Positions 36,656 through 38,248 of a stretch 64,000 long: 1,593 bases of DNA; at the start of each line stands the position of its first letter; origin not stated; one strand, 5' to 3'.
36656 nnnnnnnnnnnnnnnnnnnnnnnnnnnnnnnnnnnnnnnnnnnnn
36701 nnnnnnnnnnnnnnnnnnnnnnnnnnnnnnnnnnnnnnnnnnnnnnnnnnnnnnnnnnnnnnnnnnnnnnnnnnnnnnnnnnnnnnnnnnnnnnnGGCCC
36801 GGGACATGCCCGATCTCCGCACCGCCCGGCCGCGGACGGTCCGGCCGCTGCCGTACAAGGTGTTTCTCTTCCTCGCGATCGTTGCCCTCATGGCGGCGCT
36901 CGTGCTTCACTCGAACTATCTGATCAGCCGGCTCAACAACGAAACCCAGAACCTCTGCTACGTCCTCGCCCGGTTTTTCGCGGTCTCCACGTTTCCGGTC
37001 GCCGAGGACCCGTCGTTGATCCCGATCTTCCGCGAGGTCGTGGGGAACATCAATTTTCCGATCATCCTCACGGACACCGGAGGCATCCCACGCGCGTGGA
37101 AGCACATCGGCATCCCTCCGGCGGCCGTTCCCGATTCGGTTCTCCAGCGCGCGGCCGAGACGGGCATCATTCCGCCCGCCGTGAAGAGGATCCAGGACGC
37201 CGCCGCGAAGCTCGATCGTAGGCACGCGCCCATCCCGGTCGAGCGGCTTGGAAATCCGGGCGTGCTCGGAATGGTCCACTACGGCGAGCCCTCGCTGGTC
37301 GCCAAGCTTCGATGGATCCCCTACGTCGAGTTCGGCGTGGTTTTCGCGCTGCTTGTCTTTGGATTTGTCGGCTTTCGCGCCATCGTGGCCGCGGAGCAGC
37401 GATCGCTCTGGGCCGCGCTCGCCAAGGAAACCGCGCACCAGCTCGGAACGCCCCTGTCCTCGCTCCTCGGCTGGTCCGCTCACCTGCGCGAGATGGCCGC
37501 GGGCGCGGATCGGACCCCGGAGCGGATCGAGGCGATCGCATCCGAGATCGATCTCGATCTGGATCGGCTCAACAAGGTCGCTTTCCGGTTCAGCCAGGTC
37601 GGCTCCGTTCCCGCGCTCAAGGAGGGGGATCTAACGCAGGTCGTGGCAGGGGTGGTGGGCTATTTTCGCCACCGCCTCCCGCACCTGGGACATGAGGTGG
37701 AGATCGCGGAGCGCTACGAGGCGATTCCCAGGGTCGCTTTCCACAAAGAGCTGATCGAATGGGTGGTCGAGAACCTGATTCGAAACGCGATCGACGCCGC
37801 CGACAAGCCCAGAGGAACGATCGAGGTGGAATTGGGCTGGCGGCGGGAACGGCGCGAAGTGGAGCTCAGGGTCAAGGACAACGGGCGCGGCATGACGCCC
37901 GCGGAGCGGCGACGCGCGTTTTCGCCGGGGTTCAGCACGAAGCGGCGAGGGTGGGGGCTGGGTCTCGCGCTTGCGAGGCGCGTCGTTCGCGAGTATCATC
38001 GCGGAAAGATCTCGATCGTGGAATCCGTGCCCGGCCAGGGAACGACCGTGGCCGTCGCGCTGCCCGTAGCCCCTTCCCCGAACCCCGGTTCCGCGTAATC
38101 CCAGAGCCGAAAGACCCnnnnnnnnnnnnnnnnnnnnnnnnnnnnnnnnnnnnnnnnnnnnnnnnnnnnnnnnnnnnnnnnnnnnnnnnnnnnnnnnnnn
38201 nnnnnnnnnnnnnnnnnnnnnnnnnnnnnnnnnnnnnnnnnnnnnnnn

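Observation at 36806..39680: PorY/PorX-like two-component pair: histidine kinase followed by receiver-PglZ response regulator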

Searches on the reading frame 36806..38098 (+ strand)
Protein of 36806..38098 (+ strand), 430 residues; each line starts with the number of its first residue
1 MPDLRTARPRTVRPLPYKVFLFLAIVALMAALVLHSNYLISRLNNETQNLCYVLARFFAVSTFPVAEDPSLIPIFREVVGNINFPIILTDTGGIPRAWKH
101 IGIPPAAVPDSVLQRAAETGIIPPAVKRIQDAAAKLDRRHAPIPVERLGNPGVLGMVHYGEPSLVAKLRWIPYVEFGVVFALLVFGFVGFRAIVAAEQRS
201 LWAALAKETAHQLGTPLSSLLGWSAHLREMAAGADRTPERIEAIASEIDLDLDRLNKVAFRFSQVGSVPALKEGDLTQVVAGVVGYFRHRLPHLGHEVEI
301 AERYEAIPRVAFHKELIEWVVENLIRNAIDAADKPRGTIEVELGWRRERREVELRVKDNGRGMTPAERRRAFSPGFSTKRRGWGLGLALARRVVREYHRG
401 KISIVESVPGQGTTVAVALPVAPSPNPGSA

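Call 3: search_protein_families(library=pfam, proteins=[window:36806-38098:+], max_evalue=0.01)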
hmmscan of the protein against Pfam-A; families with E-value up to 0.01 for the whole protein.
window:36806-38098:+ (430 aa): 5 families
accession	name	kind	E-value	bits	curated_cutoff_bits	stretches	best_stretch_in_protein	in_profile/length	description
PF02518.31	HATPase_c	-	8.6e-23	81.3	26.4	1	317-422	6-110/111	Histidine kinase-, DNA gyrase B-, and HSP90-like ATPase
PF13581.12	HATPase_c_2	-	7.6e-07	29.6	27.4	1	317-398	32-113/127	Histidine kinase-like ATPase domain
PF13589.12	HATPase_c_3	-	7.2e-06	26.5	25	1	318-380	4-62/137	Histidine kinase-, DNA gyrase B-, and HSP90-like ATPase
PF14501.12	HATPase_c_5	-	0.00084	19.7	22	1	319-404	8-88/102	GHKL domain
PF00512.31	HisKA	-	0.0075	16.7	26.9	0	206-249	6-48/66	His Kinase A (phospho-acceptor) domain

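Call 4: search_protein_families(library=ncbifam, proteins=[window:36806-38098:+], max_evalue=0.01)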
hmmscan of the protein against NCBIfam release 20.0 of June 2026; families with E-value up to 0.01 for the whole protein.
window:36806-38098:+ (430 aa): 70 families (the best 25 are shown)
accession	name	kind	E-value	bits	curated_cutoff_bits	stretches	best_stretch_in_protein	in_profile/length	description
NF008468.0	PRK11360.1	equivalog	1.3e-30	106.4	646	1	208-424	402-611/616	two-component system sensor histidine kinase AtoS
NF007688.0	PRK10364.1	equivalog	7.4e-25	87.6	479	1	204-422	242-452/460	two-component system sensor histidine kinase ZraS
TIGR02916.1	PEP_his_kin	equivalog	7.9e-20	71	300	1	241-420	510-679/679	XrtA/PEP-CTERM system histidine kinase PrsK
NF010411.0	PRK13837.1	equivalog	1.3e-19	69.8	647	1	206-425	454-679/828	two-component system VirA-like sensor kinase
NF008298.1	PRK11086.1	subfamily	9.6e-18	63.9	520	1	290-421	396-525/529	DcuS/MalK family sensor histidine kinase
NF053867.1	SprKinKinDBac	equivalog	2.4e-17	62.6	775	1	200-422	284-498/500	sporulation kinase KinD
NF046044.1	PnpS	equivalog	8.1e-17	61.3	400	1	210-420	178-390/390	two-component system histidine kinase PnpS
NF052574.1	HisKinEspCMyxo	equivalog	3e-16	58.8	1200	1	272-424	489-640/785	serine histidine kinase EspC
TIGR02966.1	phoR_proteo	equivalog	1.6e-15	57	334.2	1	209-417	121-331/333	phosphate regulon sensor histidine kinase PhoR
NF006800.0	PRK09303.1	equivalog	1.7e-15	56.9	342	1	272-423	229-379/383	histidine kinase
NF038348.1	T2SS_HK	subfamily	1.2e-14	53.6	450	1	292-421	447-573/574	histidine kinase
NF040750.1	tetrathio_HK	equivalog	2.4e-13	49.4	750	1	274-410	416-544/555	tetrathionate respiration histidine kinase TtrS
NF047496.1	HK_LIC11548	equivalog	2.5e-13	49.7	750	1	202-421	360-589/589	LIC_11548 family sensor histidine kinase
NF047497.1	HK_LIC_12097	equivalog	2.6e-13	49.4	500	1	210-421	158-366/367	LIC_12097 family sensor histidine kinase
NF008312.0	PRK11100.1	equivalog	3.2e-13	49.3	356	1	208-420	262-473/477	two-component system sensor histidine kinase CreC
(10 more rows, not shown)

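Call 6: search_solved_structures(query=window:36806-38098:+, show_alignments=0)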
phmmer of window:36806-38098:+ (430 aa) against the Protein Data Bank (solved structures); distinct sequences matched with E-value up to 0.001: 36.
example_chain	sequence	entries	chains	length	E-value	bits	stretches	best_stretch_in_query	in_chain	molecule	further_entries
9jfj_A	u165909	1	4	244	1.9e-14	56.6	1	204-422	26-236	Sensor histidine kinase ZraS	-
3d36_A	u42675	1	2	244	2.2e-12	49.8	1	192-427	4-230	Sporulation kinase B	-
3a0r_A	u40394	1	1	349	5.5e-12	48.4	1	197-403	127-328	Sensor protein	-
9p6i_A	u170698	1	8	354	6e-12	48.3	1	203-422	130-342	histidine kinase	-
4biw_A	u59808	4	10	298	5.2e-11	45.2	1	168-421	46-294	SENSOR PROTEIN CPXA | Sensor histidine kinase CpxA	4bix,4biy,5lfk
4biu_A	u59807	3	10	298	9e-11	44.5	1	168-421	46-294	SENSOR PROTEIN CPXA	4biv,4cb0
4q20_A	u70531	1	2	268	2.8e-10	42.9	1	191-425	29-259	Sensor protein DivL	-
1r62_A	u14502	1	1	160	6.8e-10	41.6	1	298-421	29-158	Nitrogen regulation protein NR(II)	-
4biz_A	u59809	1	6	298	1.2e-09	40.8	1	168-421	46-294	SENSOR PROTEIN CPXA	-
4kp4_A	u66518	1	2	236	2.3e-09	39.8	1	207-422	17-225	Osmolarity sensor protein EnvZ, Histidine kinase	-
3a0t_A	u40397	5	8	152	8.6e-09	37.9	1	309-404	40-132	Sensor protein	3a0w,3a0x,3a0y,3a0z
6paj_A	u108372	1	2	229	5.3e-08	35.3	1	208-420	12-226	Sensor protein SrrB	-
4gcz_A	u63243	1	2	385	1.7e-07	33.6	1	197-422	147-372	Blue-light photoreceptor, Sensor protein fixL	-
8a3u_A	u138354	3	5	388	2e-07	33.4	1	198-422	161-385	Putative Sensory box protein,Sensor protein FixL | Putative Sensory box protein,Putative Sensory box protein,Sensor protein FixL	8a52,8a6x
8a7f_A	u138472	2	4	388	2e-07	33.4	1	198-422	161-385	Putative Sensory box protein,Sensor protein FixL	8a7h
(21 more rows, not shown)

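Call 50: find_homologous_proteins(query=window:36806-38098:+, max_evalue=1e-10)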
Query window:36806-38098:+ (430 aa): 7703 proteins with E <= 1e-10 among 8000 candidates; the best 120 are listed.
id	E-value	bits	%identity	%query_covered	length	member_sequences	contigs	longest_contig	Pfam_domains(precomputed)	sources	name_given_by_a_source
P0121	1.8e-243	826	86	100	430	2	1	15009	PF13581.13,PF02518.32,PF13589.13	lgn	-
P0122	1.1e-242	823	85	100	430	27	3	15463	PF13581.13,PF02518.32,PF13589.13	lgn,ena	-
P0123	9.1e-240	814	84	100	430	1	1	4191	PF13581.13,PF02518.32,PF13589.13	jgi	-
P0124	1.1e-233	794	82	100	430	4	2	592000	PF13581.13,PF02518.32,PF13589.13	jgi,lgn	jgi:hypothetical protein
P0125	2.5e-231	786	81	100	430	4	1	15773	PF13581.13,PF02518.32,PF13589.13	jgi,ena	-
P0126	2.6e-230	783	81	100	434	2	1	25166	PF13581.13,PF02518.32,PF13589.13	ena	-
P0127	3.8e-228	775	81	100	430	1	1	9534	PF13581.13,PF02518.32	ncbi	-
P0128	7.1e-228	775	82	100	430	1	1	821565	PF13581.13,PF02518.32,PF13589.13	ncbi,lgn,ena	-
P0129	1.8e-226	770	81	100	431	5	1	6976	PF02518.32,PF13589.13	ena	-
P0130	3.8e-226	769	80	99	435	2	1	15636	PF13581.13,PF02518.32,PF13589.13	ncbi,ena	-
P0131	2.1e-225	766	80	100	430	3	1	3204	PF02518.32,PF13589.13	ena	-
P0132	3.0e-225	766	80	100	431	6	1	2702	PF02518.32,PF13589.13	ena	-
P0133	5.2e-225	765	81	97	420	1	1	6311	PF02518.32,PF13589.13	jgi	-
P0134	6.4e-225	765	80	99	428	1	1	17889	PF13581.13,PF02518.32,PF13589.13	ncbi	-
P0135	1.5e-224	764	81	97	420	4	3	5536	PF02518.32,PF13589.13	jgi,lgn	jgi:signal transduction histidine kinase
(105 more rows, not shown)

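Call 78: search_protein_families(library=padloc, proteins=[window:36806-38098:+], max_evalue=0.001)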
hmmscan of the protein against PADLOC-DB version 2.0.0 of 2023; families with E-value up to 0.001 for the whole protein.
window:36806-38098:+ (430 aa): 0 families

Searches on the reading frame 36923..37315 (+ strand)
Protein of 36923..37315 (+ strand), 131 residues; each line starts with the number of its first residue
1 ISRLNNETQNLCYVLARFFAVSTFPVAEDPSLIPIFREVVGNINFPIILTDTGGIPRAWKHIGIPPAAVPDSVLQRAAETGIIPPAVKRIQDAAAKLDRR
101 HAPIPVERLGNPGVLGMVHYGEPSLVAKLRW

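Call 60: predict_structure(alignment_id=A2)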
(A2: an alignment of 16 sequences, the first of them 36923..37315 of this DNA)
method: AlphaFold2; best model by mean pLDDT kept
length: 131 residues; sequences in the alignment: 16
mean_pLDDT: 87.9   pTM: 0.81
mean pLDDT of the five models: 87.9, 86.3, 84.1, 83.6, 81.0
residues with pLDDT >= 90: 64; 70-90: 64; 50-70: 2; < 50: 1
segments of 3 or more residues with pLDDT < 50: none
pLDDT, mean of each block of 10 residues (from residue 1): 80 88 81 84 91 94 92 94 95 95 87 89 77 50
secondary structure, 60 per line:
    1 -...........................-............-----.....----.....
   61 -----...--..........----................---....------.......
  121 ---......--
elements in order: H2-28 H30-41 E47-51 E56-60 H71-80 H85-100 E104-107 E114-120 H124-129

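Call 63: fold_search(model_id=the predicted structure, library=pdb)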
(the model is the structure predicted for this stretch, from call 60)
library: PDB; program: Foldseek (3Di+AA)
matches with E <= 10: 328; with E <= 0.001: 0
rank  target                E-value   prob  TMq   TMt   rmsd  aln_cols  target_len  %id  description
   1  7t3a_O                1.0e-01  0.13  0.22  0.23   9.2       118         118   14  GATOR1-RAG-RAGULATOR - Inhibitory Complex (released 2022-04-06)
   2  9y6s_6A               1.2e-01  0.18  0.22  0.28  11.8       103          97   13  96-nm repeat of the Leishmania tarentolae doublet microtubule (released 2025-12-17)
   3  4nkp_C                1.8e-01  0.20  0.28  0.25  13.1       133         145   14  Crystal structure of a putative extracellular heme-binding protein (DESPIG_02683) from Desulfovibrio piger ATCC 29098  (released 2013-12-11)
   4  3l7h_A                2.1e-01  0.18  0.21  0.31  11.5        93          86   10  Insights into dynein assembly from a dynein intermediate chain light chain Roadblock structure (released 2010-05-12)
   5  8j07_k5               2.1e-01  0.15  0.25  0.31  10.3       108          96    6  96nm repeat of human respiratory doublet microtubule and associated axonemal complexes (released 2023-07-26)
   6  7kzm_I                2.7e-01  0.14  0.25  0.30  10.3       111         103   12  Outer dynein arm bound to doublet microtubules from C. reinhardtii (released 2021-01-20)
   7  3cax                  2.9e-01  0.25  0.35  0.17   9.3       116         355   13  Crystal structure of uncharacterized protein PF0695 (released 2008-03-18)
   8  2zl1_A                2.9e-01  0.09  0.21  0.22   8.4       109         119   14  MP1-p14 Scaffolding complex (released 2008-06-24)
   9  4nkp_A                3.1e-01  0.14  0.27  0.25  13.0       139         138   14  Crystal structure of a putative extracellular heme-binding protein (DESPIG_02683) from Desulfovibrio piger ATCC 29098  (released 2013-12-11)
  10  7dud_A                3.3e-01  0.63  0.51  0.46   8.9       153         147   16  Crystal Structure of erWalK (released 2022-01-19)
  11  3e4o_A                3.3e-01  0.30  0.41  0.26   6.6       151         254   20  Crystal structure of succinate bound state DctB (released 2008-10-21)
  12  5yk5_D                3.5e-01  0.10  0.20  0.28  11.7        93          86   15  structure of the human Lamtor4-Lamtor5 complex (released 2018-12-12)
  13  8bjp_BBB              3.7e-01  0.35  0.38  0.44   7.4       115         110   11  The N288D mutant cytoplasmic PAS domain of Geobacillus thermodenitrificans histidine kinase CitA (released 2023-11-15)
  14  9e5c_5r               3.7e-01  0.15  0.28  0.36  10.9       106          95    9  Cryo-EM structure of 96 nm repeat of microtubule doublet from T. brucei flagellum (released 2025-03-12)
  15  3ms6                  3.7e-01  0.10  0.23  0.28   9.6       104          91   12  Crystal structure of Hepatitis B X-Interacting Protein (HBXIP) (released 2010-11-10)
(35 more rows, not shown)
